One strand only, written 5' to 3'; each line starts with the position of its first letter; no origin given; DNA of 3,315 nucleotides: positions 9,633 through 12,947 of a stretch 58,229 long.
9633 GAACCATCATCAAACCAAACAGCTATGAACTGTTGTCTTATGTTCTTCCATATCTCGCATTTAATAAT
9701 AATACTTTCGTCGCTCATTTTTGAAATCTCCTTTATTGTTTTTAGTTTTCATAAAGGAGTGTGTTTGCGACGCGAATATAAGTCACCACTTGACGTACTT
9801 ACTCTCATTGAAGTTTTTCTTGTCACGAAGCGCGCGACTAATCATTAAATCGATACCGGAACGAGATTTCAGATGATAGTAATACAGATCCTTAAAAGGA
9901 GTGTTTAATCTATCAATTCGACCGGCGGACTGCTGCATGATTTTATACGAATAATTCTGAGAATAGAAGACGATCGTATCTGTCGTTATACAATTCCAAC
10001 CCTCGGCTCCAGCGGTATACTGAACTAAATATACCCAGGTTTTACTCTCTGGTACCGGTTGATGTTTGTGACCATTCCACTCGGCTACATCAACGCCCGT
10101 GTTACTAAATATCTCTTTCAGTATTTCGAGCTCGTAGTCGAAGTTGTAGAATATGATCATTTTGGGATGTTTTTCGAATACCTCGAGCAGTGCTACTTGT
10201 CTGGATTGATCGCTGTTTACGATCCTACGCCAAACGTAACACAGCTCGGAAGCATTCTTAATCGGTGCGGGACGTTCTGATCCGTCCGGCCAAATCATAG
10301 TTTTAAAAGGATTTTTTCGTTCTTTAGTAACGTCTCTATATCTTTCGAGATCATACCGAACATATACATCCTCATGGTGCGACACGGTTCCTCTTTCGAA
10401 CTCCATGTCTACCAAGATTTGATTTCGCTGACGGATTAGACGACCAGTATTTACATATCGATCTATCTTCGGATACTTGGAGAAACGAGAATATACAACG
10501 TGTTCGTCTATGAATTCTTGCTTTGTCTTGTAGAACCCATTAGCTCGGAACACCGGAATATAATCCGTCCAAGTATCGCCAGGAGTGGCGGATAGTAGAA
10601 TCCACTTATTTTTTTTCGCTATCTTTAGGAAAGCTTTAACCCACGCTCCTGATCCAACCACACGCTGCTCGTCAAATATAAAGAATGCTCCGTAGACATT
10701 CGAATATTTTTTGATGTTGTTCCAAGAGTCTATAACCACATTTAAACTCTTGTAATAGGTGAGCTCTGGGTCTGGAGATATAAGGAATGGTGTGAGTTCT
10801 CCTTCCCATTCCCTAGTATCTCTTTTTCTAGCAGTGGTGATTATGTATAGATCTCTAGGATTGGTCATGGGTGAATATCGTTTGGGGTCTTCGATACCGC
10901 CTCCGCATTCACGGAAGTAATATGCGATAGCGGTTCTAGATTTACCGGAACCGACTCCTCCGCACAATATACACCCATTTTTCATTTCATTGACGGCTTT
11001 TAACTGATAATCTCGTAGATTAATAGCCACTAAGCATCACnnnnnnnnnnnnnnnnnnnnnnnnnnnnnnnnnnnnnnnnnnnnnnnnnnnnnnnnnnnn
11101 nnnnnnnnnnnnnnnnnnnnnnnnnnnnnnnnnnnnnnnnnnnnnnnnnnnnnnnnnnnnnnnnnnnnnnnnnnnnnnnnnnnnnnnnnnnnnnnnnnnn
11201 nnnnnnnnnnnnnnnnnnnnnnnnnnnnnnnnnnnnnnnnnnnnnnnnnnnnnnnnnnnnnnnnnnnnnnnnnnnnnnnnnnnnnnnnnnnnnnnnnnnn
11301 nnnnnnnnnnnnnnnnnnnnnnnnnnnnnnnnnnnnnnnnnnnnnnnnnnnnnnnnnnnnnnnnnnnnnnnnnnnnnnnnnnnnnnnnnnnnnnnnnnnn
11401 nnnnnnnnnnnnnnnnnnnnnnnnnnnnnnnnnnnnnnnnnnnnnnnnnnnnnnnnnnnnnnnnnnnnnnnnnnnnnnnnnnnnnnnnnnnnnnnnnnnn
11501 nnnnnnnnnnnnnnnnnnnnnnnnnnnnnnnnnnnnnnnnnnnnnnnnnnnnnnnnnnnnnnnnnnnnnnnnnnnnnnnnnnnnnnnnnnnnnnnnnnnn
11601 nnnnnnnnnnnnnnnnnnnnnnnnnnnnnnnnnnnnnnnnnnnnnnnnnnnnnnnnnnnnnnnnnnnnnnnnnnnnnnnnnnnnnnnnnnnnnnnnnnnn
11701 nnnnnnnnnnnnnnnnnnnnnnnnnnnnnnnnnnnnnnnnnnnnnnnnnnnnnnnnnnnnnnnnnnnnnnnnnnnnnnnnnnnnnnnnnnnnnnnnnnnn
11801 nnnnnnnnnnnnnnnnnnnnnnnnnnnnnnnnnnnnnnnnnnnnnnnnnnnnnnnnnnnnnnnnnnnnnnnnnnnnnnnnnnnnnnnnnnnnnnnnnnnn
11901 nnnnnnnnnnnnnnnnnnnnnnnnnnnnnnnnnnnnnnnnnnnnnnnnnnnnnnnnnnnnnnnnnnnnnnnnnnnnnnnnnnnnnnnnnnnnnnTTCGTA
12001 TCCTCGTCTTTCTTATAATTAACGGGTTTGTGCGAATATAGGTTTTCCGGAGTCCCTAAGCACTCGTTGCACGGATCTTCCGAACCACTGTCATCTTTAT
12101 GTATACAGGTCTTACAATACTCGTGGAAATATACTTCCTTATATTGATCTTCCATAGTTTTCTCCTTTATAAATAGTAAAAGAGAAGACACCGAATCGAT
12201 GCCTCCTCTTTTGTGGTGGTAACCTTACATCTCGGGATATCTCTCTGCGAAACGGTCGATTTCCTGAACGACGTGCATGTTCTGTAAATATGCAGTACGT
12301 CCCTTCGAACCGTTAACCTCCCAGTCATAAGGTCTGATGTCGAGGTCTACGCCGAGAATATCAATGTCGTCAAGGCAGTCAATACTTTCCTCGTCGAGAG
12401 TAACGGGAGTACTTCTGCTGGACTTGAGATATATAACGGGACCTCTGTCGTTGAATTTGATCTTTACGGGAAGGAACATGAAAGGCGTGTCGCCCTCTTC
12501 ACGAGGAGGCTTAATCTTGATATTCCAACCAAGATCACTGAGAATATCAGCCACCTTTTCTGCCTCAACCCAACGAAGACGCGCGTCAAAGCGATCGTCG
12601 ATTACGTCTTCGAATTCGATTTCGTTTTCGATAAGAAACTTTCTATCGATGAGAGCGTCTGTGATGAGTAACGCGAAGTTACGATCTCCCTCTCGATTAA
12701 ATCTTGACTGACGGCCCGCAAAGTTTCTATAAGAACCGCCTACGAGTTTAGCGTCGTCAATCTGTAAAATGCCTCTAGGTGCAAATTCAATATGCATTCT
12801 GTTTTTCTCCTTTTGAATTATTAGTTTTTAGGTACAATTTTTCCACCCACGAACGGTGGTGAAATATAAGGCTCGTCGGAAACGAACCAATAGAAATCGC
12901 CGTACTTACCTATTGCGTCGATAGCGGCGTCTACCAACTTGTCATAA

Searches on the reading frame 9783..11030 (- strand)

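Call 33: search_protein_families(library=phrogs, proteins=[window:9783-11030:-], max_evalue=0.00001)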
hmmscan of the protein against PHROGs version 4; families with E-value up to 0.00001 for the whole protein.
window:9783-11030:- (415 aa): 2 families
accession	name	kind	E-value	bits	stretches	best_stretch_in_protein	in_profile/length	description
phrog_62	-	DNA, RNA and nucleotide metabolism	1.4e-65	222.7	1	1-409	693-1130/1881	DNA helicase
phrog_16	-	DNA, RNA and nucleotide metabolism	3.8e-08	33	1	3-389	271-600/986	DNA helicase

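Call 34: search_protein_families(library=pfam, proteins=[window:9783-11030:-], max_evalue=0.001)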
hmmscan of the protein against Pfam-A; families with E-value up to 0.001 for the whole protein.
window:9783-11030:- (415 aa): 1 family
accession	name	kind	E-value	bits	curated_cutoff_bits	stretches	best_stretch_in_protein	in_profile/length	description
PF00271.37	Helicase_C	-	0.00024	21.7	23.5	0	281-375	6-109/110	Helicase conserved C-terminal domain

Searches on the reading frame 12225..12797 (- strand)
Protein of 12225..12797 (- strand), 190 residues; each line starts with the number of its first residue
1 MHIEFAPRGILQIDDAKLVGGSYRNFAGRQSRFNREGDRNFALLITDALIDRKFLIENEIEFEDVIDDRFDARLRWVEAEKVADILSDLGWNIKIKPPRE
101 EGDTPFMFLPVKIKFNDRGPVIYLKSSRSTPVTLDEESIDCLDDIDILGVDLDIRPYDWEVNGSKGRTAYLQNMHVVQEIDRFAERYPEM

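Call 33: search_protein_families(library=phrogs, proteins=[window:12225-12797:-], max_evalue=0.00001)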
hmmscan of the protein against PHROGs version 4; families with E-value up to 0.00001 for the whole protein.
window:12225-12797:- (190 aa): 2 families
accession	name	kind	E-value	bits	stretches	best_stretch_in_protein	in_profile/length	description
phrog_4787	-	DNA, RNA and nucleotide metabolism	3.5e-43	148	2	80-189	44-153/163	single strand annealing protein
phrog_16939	-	unknown function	6.5e-27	95.5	1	82-187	173-280/330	-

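Call 34: search_protein_families(library=pfam, proteins=[window:12225-12797:-], max_evalue=0.001)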
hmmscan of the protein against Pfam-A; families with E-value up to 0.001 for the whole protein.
window:12225-12797:- (190 aa): 1 family
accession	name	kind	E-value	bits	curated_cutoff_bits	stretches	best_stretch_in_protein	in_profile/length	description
PF24083.1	Phage_ssDNA_bind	-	2.5e-38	131.8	27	2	79-189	44-158/193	Putative phage ssDNA-binding domain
